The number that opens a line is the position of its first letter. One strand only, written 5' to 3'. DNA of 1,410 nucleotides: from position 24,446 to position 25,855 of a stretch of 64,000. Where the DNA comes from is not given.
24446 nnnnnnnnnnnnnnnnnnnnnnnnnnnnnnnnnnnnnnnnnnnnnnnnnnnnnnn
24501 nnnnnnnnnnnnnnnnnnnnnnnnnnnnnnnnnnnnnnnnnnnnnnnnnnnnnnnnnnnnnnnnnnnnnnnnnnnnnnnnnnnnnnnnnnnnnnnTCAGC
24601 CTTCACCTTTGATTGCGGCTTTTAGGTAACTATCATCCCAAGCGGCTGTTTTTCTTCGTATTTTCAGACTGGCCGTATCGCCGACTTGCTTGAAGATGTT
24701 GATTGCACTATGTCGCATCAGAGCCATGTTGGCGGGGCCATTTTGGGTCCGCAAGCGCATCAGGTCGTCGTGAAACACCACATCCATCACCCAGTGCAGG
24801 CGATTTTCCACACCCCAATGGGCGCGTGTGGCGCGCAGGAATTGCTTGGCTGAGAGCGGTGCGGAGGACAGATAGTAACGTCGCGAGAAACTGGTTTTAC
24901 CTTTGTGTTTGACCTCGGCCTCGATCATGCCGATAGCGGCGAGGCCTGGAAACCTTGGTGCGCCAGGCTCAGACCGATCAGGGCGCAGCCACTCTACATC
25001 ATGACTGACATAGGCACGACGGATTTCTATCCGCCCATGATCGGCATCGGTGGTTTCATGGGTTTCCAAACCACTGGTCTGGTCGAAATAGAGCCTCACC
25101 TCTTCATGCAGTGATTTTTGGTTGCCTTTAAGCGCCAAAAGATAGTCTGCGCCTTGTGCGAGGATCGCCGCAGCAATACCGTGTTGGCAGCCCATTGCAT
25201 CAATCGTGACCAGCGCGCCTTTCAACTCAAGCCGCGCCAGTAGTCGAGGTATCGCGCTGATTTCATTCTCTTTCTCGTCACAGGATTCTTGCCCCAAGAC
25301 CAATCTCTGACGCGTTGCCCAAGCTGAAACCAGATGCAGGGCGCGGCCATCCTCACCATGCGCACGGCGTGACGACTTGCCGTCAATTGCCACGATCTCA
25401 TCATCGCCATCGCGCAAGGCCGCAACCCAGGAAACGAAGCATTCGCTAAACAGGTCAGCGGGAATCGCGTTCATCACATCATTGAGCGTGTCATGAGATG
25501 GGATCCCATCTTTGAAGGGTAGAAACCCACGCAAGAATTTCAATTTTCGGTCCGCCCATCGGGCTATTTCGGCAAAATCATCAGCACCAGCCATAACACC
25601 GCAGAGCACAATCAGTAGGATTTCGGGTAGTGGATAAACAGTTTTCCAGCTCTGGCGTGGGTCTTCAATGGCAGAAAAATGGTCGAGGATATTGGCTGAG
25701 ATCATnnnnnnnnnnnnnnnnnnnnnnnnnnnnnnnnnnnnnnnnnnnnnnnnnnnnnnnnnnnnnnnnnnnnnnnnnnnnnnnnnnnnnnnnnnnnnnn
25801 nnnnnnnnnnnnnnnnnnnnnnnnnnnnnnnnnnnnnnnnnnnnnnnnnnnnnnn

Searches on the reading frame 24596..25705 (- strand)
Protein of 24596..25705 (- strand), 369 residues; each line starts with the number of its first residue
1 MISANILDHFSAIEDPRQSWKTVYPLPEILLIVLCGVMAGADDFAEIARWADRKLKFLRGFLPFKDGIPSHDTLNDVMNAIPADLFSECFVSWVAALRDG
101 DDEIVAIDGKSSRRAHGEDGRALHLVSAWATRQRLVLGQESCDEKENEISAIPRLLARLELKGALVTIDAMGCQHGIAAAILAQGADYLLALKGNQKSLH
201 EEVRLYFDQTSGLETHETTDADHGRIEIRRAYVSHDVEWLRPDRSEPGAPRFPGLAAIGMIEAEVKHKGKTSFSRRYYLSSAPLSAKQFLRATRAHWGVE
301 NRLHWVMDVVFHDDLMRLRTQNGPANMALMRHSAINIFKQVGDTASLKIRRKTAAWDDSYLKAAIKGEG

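Call 68: search_protein_families(library=pfam, proteins=[window:24596-25705:-], max_evalue=0.001)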
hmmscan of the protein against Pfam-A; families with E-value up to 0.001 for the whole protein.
window:24596-25705:- (369 aa): 2 families
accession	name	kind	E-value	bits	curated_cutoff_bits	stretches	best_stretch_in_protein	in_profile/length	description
PF13808.11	DDE_Tnp_1_assoc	-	2.7e-31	107.9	32.3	1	7-94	1-88/88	DDE_Tnp_1-associated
PF01609.27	DDE_Tnp_1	-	3e-19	70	23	1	100-337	2-200/200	Transposase DDE domain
